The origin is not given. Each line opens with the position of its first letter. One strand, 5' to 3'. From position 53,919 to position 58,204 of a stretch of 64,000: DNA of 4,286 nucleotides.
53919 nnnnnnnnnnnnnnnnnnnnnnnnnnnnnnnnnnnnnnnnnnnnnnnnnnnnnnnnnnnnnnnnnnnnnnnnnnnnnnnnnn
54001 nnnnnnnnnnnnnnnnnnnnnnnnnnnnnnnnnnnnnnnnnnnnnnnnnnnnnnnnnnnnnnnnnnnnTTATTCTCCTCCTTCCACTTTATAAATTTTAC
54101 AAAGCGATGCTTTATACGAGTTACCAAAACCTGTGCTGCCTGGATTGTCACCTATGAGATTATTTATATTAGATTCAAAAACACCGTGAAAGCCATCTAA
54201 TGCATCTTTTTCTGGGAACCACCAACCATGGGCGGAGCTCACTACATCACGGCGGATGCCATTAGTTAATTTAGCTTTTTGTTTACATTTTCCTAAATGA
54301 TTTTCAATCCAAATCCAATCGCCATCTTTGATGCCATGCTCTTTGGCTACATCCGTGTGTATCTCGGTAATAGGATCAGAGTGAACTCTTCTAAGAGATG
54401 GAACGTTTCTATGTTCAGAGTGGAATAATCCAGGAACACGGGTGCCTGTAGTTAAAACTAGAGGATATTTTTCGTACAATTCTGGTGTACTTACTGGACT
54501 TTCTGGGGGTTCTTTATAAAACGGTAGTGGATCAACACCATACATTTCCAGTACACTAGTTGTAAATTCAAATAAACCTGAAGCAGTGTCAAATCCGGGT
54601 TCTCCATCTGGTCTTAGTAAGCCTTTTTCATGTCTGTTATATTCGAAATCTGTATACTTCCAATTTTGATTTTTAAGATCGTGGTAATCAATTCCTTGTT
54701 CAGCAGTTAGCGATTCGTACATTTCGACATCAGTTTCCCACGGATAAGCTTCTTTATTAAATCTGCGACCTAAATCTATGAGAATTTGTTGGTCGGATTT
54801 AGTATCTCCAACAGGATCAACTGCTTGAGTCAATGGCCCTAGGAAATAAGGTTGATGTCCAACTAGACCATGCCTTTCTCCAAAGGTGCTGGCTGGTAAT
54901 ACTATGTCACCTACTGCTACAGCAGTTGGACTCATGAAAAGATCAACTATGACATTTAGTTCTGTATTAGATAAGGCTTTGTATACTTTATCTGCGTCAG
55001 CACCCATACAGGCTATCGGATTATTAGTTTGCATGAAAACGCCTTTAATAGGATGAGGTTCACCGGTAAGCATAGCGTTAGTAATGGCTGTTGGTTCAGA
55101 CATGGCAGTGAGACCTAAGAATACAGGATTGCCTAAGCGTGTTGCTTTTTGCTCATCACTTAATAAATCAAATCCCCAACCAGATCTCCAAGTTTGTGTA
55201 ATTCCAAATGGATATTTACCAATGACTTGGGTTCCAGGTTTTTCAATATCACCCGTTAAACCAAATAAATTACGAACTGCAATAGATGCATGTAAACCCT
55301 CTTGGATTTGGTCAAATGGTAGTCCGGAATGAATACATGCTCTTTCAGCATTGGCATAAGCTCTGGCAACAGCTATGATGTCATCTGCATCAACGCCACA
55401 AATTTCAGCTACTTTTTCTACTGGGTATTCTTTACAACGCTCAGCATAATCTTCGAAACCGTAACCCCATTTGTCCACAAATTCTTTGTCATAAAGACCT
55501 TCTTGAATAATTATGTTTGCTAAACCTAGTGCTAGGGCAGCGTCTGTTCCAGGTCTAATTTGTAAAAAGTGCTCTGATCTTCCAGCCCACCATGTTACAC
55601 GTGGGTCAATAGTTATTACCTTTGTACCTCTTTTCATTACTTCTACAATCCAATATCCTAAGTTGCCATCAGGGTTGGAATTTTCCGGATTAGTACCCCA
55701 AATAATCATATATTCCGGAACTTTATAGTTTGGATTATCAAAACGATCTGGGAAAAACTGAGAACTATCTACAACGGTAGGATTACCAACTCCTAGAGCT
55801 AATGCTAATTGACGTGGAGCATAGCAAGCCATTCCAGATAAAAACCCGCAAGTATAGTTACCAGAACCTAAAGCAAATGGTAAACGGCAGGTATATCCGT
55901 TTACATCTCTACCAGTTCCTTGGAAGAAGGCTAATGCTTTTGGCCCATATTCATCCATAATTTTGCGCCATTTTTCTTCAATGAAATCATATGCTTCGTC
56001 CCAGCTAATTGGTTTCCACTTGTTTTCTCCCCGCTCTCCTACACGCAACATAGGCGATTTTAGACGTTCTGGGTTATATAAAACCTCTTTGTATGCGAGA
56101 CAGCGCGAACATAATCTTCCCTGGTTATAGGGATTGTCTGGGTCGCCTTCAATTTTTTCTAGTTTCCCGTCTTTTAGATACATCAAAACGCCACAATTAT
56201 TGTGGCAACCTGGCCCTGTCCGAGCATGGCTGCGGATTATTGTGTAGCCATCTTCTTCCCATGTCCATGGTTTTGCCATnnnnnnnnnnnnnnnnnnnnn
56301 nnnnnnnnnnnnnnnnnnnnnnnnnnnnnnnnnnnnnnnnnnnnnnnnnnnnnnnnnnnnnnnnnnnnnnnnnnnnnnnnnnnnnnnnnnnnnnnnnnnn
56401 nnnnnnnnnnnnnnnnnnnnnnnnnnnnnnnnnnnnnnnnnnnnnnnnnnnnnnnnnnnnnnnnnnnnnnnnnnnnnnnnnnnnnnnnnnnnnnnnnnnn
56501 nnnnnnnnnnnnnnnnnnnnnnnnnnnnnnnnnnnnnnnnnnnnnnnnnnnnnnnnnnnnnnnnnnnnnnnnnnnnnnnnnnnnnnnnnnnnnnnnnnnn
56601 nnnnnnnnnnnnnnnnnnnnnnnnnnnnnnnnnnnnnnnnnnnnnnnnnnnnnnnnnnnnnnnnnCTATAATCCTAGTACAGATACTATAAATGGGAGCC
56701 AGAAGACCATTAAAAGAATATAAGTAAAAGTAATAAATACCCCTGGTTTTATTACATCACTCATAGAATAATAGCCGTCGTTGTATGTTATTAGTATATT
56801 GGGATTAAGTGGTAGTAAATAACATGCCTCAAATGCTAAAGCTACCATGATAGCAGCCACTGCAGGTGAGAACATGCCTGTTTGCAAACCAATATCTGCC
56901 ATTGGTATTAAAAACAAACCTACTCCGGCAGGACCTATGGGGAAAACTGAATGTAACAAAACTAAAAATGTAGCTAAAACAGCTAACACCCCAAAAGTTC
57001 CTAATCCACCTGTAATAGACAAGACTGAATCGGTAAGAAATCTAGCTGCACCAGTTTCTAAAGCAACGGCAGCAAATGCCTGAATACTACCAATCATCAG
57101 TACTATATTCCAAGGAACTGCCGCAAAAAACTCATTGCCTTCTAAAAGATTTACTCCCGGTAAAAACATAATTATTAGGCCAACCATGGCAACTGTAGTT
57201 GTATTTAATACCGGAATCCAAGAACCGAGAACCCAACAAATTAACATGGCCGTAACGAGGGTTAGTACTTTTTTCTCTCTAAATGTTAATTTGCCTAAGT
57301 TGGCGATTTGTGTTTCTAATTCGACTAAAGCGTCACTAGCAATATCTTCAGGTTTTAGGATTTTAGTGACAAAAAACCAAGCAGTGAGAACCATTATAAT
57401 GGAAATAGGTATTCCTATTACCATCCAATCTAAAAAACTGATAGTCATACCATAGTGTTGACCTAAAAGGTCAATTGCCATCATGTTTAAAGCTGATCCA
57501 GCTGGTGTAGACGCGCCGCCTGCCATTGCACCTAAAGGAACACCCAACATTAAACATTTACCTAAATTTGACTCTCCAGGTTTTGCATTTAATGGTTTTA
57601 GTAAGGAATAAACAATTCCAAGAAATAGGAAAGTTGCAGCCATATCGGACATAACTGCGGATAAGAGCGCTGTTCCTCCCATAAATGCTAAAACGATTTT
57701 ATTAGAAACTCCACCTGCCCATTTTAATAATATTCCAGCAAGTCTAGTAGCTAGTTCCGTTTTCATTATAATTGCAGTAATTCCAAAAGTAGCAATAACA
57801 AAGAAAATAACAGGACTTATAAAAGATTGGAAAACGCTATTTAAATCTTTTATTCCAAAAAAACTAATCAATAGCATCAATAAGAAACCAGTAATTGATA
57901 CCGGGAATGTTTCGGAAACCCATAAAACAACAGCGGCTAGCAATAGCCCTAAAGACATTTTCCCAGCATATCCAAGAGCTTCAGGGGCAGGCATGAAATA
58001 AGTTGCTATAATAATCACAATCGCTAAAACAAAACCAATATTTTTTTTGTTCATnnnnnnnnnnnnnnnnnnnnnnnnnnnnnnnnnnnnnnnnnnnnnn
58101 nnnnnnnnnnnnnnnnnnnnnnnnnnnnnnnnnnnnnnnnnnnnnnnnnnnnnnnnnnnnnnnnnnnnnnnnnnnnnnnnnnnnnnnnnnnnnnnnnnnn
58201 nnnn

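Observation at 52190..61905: Tandem paralogous modules of cytoplasmic molybdoenzyme, Fe-S subunit and DASS anion transporter, substrate unknown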

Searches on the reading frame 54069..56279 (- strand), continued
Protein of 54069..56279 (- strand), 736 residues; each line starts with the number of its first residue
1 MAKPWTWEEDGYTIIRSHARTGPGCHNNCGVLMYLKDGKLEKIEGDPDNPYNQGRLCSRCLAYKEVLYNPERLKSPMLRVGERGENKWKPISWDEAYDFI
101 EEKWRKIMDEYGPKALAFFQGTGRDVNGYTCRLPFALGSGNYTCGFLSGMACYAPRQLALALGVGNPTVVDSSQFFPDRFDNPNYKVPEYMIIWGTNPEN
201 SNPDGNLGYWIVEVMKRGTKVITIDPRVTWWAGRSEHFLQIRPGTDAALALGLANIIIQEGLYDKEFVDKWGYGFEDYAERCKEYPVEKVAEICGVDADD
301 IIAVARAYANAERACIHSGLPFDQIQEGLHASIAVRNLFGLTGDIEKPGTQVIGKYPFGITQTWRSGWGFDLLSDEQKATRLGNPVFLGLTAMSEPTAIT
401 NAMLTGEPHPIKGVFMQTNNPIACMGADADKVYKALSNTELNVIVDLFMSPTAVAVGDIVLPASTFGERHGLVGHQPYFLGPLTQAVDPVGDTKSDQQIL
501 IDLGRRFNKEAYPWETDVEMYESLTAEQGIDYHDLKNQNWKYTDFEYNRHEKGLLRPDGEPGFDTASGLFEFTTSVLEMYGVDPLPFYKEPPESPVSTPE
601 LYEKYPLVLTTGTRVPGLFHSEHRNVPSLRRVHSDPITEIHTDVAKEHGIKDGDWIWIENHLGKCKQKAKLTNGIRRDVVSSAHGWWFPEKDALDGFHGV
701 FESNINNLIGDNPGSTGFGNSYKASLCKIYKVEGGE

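Call 32: find_encoding_contigs(protein=P0177, flank=10000, max_places=1)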
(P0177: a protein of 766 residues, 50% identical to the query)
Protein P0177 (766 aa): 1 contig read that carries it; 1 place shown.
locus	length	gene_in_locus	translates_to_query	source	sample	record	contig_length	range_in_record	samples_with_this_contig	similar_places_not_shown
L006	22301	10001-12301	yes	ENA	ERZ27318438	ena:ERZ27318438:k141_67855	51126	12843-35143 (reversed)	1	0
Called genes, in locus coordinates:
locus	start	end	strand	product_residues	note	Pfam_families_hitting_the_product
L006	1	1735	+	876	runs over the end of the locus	PF00270:DEAD, PF22527:DEXQc_Suv3, PF00271:Helicase_C (weak), PF12029:DUF3516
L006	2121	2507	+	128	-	PF00403:HMA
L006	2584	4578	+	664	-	PF03382:DUF285, PF13855:LRR_8 (faint), PF24758:LRR_At5g56370 (faint), PF13306:LRR_5 (weak), PF03382:DUF285, PF13306:LRR_5 (weak), PF03382:DUF285, PF13306:LRR_5 (weak)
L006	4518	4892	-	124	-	PF02537:CRCB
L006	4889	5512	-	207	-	PF02537:CRCB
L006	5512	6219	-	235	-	PF01048:PNP_UDP_1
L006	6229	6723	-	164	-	PF02664:LuxS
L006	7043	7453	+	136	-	-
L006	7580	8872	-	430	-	PF13657:Couple_hipA, PF07804:HipA_C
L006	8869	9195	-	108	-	PF13560:HTH_31 (weak), PF01381:HTH_3 (weak)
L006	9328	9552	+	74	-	-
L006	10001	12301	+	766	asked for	PF04879:Molybdop_Fe4S4, PF00384:Molybdopterin, PF01568:Molydop_binding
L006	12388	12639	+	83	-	PF13247:Fer4_11 (weak)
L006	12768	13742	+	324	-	PF00126:HTH_1, PF03466:LysR_substrate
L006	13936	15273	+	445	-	PF07690:MFS_1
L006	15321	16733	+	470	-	PF00939:Na_sulph_symp, PF03600:CitMHS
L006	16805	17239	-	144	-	PF10387:DUF2442, PF20038:HTH_59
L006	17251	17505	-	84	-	PF13711:DUF4160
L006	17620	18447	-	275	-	PF00037:Fer4 (faint), PF13237:Fer4_10 (faint), PF12838:Fer4_7 (faint), PF13187:Fer4_9 (faint), PF13247:Fer4_11, PF13620:CarboxypepD_reg, PF13715:CarbopepD_reg_2 (faint)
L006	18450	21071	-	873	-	PF21423:AhtL-like_1st, PF00384:Molybdopterin, PF01568:Molydop_binding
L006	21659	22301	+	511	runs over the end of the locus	PF00196:GerE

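Call 73: find_encoding_contigs(protein=P0125, flank=10000, max_places=1)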
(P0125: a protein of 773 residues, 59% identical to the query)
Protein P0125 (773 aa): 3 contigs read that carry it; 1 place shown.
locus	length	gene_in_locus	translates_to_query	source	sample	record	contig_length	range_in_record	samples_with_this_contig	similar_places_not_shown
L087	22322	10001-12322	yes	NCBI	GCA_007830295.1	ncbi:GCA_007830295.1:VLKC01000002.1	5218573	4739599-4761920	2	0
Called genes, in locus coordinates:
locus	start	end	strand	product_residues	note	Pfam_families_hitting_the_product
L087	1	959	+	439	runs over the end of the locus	PF07690:MFS_1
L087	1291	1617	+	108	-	PF12986:DUF3870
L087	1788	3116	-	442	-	PF00083:Sugar_tr, PF07690:MFS_1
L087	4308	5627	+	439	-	PF07690:MFS_1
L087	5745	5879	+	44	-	-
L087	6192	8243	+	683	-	PF00158:Sigma54_activat, PF14532:Sigma54_activ_2, PF00004:AAA (weak), PF07728:AAA_5, PF01078:Mg_chelatase (weak), PF25601:AAA_lid_14, PF02954:HTH_8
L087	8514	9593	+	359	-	PF04015:DUF362, PF12838:Fer4_7 (faint), PF12797:Fer4_2 (faint), PF13237:Fer4_10, PF14697:Fer4_21 (weak), PF13187:Fer4_9 (weak), PF25160:LdpA_Fe-S-bd (weak), PF00037:Fer4 (weak), +2 more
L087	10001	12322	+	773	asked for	PF04879:Molybdop_Fe4S4, PF00384:Molybdopterin, PF01568:Molydop_binding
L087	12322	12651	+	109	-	PF13247:Fer4_11 (weak)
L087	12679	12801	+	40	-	PF14952:zf-tcix (weak), PF24463:DUF7577 (weak)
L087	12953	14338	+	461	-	PF00939:Na_sulph_symp, PF03600:CitMHS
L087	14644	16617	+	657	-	PF02743:dCache_1, PF22673:MCP-like_PDC_1 (weak), PF17201:Cache_3-Cache_2, PF08269:dCache_2, PF00672:HAMP, PF00015:MCPsignal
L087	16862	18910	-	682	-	PF00989:PAS (faint), PF00158:Sigma54_activat, PF01078:Mg_chelatase (faint), PF14532:Sigma54_activ_2, PF07724:AAA_2 (faint), PF07728:AAA_5 (weak), PF25601:AAA_lid_14, PF02954:HTH_8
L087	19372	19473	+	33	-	-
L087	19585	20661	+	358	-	PF00089:Trypsin, PF13365:Trypsin_2, PF00595:PDZ, PF13180:PDZ_2, PF17820:PDZ_6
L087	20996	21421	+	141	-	PF01790:LGT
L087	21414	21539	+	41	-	-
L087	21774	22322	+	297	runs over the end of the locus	-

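Call 74: find_encoding_contigs(protein=P0145, flank=10000, max_places=1)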
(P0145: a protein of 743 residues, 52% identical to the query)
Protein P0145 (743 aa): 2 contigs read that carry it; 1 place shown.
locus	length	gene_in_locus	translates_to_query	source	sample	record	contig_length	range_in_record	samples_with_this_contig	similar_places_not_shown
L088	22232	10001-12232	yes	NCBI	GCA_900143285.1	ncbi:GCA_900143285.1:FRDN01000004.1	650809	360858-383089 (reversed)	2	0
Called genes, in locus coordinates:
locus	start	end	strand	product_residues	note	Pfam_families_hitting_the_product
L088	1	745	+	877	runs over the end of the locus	PF00384:Molybdopterin, PF01568:Molydop_binding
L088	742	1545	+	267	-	PF13247:Fer4_11, PF13620:CarboxypepD_reg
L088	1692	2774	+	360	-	PF00158:Sigma54_activat, PF01078:Mg_chelatase (faint), PF14532:Sigma54_activ_2, PF07728:AAA_5 (weak), PF25601:AAA_lid_14, PF02954:HTH_8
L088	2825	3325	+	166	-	-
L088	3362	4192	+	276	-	PF00106:adh_short, PF01073:3Beta_HSD (weak), PF08659:KR, PF13561:adh_short_C2, PF00106:adh_short (weak), PF13561:adh_short_C2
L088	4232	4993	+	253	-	PF00106:adh_short, PF08659:KR (weak), PF13561:adh_short_C2, PF23441:SDR (weak)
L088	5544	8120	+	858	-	PF21423:AhtL-like_1st, PF00384:Molybdopterin, PF01568:Molydop_binding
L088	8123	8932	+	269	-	PF12838:Fer4_7 (faint), PF13247:Fer4_11, PF13620:CarboxypepD_reg, PF13715:CarbopepD_reg_2 (faint), PF17210:SdrD_B (weak)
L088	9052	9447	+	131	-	PF03862:SpoVAC_SpoVAEB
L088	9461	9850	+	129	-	-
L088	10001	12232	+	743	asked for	PF04879:Molybdop_Fe4S4, PF00384:Molybdopterin, PF01568:Molydop_binding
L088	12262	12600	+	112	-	-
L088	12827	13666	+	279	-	PF00015:MCPsignal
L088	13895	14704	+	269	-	PF00809:Pterin_bind, PF02007:MtrH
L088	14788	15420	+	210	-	PF02607:B12-binding_2, PF02310:B12-binding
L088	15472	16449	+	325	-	PF01208:URO-D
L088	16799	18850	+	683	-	PF00989:PAS, PF13426:PAS_9 (weak), PF00158:Sigma54_activat, PF14532:Sigma54_activ_2, PF07728:AAA_5, PF01078:Mg_chelatase (weak), PF25601:AAA_lid_14, PF02954:HTH_8, +1 more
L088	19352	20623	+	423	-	PF13183:Fer4_8 (weak), PF02754:CCG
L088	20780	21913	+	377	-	PF13183:Fer4_8 (weak), PF02754:CCG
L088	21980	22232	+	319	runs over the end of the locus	PF02596:DUF169, PF00037:Fer4 (faint), PF13187:Fer4_9 (faint), PF13237:Fer4_10 (weak), PF14697:Fer4_21 (weak), PF12838:Fer4_7 (weak)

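Call 75: find_encoding_contigs(protein=P0139, flank=10000, max_places=1)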
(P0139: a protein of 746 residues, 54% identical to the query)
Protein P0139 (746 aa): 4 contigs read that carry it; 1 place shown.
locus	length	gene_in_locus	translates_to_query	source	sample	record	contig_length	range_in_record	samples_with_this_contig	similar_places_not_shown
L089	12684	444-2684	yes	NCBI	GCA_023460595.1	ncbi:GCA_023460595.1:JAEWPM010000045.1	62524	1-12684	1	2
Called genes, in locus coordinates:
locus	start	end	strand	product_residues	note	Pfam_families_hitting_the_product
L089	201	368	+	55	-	-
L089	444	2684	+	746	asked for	PF04879:Molybdop_Fe4S4, PF00384:Molybdopterin, PF01568:Molydop_binding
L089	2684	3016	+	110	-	-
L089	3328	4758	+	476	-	PF26965:MimR_N, PF13426:PAS_9 (faint), PF14532:Sigma54_activ_2 (faint), PF00989:PAS (faint), PF00158:Sigma54_activat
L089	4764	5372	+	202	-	PF00158:Sigma54_activat, PF14532:Sigma54_activ_2 (faint), PF25601:AAA_lid_14, PF02954:HTH_8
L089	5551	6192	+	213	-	PF02607:B12-binding_2, PF02310:B12-binding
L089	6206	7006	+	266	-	PF00809:Pterin_bind, PF03599:CdhD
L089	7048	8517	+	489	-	PF06253:MTTB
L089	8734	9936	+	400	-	PF07690:MFS_1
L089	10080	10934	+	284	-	PF00015:MCPsignal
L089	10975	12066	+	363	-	PF01208:URO-D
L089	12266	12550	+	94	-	-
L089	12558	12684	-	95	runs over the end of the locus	-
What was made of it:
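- L088 and L089 place the enzymes beside corrinoid O-demethylase components (calls 74, 75). L087 and L089 carry MoB/Fer without an AthL-like gene (calls 73, 75).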

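Call 85: search_protein_families(library=pfam, proteins=[L088:2825-3325:+], max_evalue=0.00001)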
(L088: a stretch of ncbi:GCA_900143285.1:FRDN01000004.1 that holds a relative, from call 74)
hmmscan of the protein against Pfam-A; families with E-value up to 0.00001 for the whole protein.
L088:2825-3325:+ (166 aa): 0 families

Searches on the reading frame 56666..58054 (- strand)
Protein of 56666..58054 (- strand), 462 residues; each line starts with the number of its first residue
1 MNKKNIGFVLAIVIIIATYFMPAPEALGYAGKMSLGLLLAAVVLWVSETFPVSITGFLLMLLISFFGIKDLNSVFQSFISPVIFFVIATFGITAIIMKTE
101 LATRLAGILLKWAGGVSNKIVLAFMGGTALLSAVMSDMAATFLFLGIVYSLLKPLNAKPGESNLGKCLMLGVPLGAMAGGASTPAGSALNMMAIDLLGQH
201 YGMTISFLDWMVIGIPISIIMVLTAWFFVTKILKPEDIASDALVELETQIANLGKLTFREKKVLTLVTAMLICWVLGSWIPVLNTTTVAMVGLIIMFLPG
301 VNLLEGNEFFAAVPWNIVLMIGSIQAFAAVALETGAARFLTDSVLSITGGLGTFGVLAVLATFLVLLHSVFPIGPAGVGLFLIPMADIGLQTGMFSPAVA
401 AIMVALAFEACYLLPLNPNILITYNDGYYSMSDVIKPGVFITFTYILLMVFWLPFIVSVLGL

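Call 4: search_protein_families(library=pfam, proteins=[window:56666-58054:-], max_evalue=0.01)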
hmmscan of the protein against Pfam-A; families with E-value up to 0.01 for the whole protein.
window:56666-58054:- (462 aa): 2 families
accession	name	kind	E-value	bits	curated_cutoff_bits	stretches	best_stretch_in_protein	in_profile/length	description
PF00939.25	Na_sulph_symp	-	4e-40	138.7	27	1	3-451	2-460/472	Sodium:sulfate symporter transmembrane region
PF03600.22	CitMHS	-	1.3e-32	113.6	31.9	2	42-404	1-333/336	Citrate transporter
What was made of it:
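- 56666..58054 (-): DASS-A: 462-aa DASS-family carrier, last gene of operon A. Pfam Na_sulph_symp E = 4e-40 (call 4).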

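Call 7: search_protein_families(library=ncbifam, proteins=[window:56666-58054:-], max_evalue=0.001)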
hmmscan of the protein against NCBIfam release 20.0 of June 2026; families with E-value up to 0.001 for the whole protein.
window:56666-58054:- (462 aa): 1 family
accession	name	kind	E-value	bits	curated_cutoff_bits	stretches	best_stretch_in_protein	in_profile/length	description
TIGR00785.1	dass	subfamily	2.2e-52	178.3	198.6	1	27-451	6-438/444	DASS family sodium-coupled anion symporter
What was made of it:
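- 56666..58054 (-): TIGR00785 scores 178 bits, below its 198.6 cut-off (call 7).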

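Call 62: search_solved_structures(query=window:56666-58054:-, max_evalue=0.00001)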
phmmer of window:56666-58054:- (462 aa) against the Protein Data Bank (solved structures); distinct sequences matched with E-value up to 0.00001: 12.
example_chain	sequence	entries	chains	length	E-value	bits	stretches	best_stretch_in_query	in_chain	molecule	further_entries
5ul7_A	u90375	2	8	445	2.6e-26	96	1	19-449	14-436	Transporter, NadC family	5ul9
4f35_D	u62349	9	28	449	2.6e-26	96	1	19-449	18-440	Transporter, NadC family | DASS family sodium-coupled anion symporter | VcINDY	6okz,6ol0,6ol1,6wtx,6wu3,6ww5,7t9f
9n5n_A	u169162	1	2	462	2.8e-26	95.8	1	19-449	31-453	Transporter, NadC family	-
5uld_A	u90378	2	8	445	1.9e-25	93.1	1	19-449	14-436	Transporter, NadC family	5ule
8uvc_A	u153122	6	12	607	2.2e-14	56.7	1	20-156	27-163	Na(+)/dicarboxylate cotransporter 3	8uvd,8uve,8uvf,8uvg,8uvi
8r33_A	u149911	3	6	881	5.3e-13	52.1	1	33-404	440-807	PHO90 isoform 1 | Low-affinity phosphate transporter PHO90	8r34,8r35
8y5u_A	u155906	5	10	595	5.8e-12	48.7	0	14-153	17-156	Solute carrier family 13 member 1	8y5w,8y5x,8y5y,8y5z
8w6h_A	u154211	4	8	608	8.7e-12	48.1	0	14-153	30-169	Solute carrier family 13 member 1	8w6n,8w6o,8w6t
30ut_A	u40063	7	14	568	3.2e-11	46.2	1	37-165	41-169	Na(+)/citrate cotransporter | Solute carrier family 13 member 5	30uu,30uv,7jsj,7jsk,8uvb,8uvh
9mcu_A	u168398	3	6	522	1e-09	41.2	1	5-455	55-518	Dicarboxylate transporter 2.1, chloroplastic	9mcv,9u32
8w6c_A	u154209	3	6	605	2.9e-09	39.8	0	18-164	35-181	Solute carrier family 13 member 2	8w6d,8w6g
9mcr_A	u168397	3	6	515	3.6e-07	32.9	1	13-408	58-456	Dicarboxylate transporter 1, chloroplastic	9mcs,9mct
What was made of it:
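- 56666..58054 (-): VcINDY E = 2.6e-26 (call 62).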
